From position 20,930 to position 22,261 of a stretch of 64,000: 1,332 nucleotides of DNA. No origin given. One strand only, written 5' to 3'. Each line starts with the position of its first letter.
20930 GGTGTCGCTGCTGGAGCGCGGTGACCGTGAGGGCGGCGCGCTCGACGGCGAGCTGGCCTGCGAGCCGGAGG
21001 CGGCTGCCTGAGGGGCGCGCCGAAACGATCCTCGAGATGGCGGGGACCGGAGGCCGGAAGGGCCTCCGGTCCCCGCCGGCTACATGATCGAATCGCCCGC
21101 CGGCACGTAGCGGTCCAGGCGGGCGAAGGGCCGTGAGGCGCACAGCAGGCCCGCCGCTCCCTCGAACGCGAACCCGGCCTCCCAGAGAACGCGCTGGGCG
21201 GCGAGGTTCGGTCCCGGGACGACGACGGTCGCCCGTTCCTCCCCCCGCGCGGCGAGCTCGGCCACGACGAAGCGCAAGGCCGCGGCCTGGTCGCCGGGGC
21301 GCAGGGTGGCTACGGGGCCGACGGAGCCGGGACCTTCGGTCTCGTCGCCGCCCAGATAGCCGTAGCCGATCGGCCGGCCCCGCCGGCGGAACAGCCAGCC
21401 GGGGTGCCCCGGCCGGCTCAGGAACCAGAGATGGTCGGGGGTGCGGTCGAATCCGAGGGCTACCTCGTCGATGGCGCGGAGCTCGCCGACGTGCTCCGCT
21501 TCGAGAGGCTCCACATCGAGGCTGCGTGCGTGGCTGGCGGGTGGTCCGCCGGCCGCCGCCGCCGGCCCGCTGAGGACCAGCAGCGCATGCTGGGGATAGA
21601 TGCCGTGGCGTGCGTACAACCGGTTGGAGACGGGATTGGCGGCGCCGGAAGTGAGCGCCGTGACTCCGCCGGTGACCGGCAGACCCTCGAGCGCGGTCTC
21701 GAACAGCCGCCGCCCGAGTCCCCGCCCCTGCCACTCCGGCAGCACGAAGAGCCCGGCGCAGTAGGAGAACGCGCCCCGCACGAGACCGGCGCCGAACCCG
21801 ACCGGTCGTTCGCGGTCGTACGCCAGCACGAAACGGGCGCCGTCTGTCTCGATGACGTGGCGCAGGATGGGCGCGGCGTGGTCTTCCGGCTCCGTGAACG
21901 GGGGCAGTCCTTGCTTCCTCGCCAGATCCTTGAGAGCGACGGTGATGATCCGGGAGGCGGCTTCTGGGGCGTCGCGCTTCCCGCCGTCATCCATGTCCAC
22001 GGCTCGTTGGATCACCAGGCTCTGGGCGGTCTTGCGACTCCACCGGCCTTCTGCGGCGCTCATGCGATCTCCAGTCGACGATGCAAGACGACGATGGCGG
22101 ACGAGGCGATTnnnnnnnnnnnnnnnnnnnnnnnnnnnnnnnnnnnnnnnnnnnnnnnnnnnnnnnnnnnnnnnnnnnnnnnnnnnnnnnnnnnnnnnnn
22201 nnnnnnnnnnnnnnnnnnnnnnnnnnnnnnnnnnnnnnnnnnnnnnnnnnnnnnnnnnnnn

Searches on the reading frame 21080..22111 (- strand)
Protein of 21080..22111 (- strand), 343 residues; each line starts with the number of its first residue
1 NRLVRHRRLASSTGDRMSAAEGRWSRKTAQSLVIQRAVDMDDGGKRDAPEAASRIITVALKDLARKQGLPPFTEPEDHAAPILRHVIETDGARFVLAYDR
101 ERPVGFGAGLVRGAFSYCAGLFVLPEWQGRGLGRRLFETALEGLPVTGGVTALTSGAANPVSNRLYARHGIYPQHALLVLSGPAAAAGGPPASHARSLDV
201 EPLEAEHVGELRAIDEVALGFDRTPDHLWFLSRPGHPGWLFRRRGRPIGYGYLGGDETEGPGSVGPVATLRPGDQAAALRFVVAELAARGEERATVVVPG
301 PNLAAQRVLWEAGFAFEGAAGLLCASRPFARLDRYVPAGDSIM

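Call 63: search_protein_families(library=pfam, proteins=[window:21080-22111:-], max_evalue=0.00001)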
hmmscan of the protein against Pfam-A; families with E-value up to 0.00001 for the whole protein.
window:21080-22111:- (343 aa): 3 families
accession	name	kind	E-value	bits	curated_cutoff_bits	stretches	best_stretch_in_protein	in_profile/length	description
PF00583.31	Acetyltransf_1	-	1.3e-13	51.7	20.7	1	70-170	14-115/116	Acetyltransferase (GNAT) family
PF13508.13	Acetyltransf_7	-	1.3e-10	41.9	27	1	91-170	2-81/84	Acetyltransferase (GNAT) domain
PF13673.13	Acetyltransf_10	-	2.3e-08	34.5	23.6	1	83-170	22-106/128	Acetyltransferase (GNAT) domain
